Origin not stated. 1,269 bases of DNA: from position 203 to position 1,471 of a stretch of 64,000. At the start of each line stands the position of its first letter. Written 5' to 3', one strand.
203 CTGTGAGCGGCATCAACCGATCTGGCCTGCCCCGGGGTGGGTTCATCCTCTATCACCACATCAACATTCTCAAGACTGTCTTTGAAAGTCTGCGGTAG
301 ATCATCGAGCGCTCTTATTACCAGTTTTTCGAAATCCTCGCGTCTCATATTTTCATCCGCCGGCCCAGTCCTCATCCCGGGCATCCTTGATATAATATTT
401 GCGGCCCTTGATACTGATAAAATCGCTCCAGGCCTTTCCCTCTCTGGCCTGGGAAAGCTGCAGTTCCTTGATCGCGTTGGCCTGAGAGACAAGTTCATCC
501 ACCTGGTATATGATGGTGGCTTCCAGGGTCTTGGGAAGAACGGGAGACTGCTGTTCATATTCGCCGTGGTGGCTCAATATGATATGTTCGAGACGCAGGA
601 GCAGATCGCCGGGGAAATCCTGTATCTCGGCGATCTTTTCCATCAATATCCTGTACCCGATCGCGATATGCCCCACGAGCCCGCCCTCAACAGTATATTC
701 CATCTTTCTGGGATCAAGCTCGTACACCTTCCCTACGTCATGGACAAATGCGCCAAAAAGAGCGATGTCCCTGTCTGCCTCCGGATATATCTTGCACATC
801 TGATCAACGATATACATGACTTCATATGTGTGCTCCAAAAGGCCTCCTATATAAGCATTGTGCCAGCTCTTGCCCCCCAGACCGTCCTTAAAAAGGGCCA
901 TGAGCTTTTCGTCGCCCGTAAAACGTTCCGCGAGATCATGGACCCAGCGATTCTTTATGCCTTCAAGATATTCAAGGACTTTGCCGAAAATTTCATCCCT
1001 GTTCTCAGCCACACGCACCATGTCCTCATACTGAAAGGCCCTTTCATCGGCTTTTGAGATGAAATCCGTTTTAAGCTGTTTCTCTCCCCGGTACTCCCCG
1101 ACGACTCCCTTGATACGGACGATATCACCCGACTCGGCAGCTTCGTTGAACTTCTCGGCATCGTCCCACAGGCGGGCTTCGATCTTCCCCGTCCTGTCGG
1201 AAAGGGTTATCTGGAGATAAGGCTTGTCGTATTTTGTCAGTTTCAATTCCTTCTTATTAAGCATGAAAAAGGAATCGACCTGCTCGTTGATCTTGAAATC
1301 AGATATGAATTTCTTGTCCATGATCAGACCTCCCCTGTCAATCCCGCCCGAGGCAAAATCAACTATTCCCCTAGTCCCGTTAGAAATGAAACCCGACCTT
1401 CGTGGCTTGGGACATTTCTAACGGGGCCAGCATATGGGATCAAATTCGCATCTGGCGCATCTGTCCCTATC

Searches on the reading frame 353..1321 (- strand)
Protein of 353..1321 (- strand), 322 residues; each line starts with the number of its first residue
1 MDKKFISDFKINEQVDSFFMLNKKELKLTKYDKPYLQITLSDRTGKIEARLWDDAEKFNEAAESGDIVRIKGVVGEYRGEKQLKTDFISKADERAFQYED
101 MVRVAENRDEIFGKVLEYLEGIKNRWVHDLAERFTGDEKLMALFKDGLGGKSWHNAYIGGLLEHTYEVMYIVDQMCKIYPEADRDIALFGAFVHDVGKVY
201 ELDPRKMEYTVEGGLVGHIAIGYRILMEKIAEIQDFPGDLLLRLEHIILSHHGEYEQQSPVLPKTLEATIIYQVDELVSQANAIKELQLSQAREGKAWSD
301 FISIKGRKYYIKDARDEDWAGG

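Call 38: find_encoding_contigs(protein=window:353-1321:-, flank=10000, max_places=3)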
Protein window:353-1321:- (322 aa): 13 contigs read that carry it; 3 places shown.
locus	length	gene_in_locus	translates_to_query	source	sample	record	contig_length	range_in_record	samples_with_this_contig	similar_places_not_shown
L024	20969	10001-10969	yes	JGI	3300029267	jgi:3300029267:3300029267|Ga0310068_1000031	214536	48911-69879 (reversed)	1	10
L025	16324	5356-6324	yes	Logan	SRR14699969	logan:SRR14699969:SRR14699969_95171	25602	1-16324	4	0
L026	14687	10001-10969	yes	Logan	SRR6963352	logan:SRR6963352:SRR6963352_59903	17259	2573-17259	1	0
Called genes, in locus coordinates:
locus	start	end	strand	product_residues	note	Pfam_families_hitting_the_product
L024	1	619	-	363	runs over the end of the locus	PF22612:GH113, PF13547:GTA_TIM (weak)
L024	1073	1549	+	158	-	PF03449:GreA_GreB_N, PF01272:GreA_GreB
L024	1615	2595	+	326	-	PF00149:Metallophos, PF12850:Metallophos_2 (weak)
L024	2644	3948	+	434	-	PF01053:Cys_Met_Meta_PP, PF00155:Aminotran_1_2 (weak), PF01041:DegT_DnrJ_EryC1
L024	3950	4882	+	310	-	PF00291:PALP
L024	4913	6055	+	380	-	PF00561:Abhydrolase_1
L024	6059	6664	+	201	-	PF13489:Methyltransf_23, PF07021:MetW, PF13649:Methyltransf_25, PF13847:Methyltransf_31, PF08241:Methyltransf_11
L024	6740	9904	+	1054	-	PF00580:UvrD-helicase, PF01443:Viral_helicase1 (faint), PF13245:AAA_19, PF13604:AAA_30 (faint), PF13361:UvrD_C, PF12705:PDDEXK_1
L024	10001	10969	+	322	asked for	PF01336:tRNA_anti-codon, PF01966:HD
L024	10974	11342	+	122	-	PF06262:Zincin_1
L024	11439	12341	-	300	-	PF09212:CBM27 (weak)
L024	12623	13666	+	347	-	PF00142:Fer4_NifH (weak), PF01656:CbiA, PF02374:ArsA_ATPase (weak), PF06564:CBP_BcsQ, PF09140:MipZ (weak), PF10609:ParA, PF13614:AAA_31, PF16561:AMPK1_CBM, +1 more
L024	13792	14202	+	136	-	PF00472:RF-1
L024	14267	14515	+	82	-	PF01713:Smr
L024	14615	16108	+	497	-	PF00209:SNF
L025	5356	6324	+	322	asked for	PF01336:tRNA_anti-codon, PF01966:HD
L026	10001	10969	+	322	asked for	PF01336:tRNA_anti-codon, PF01966:HD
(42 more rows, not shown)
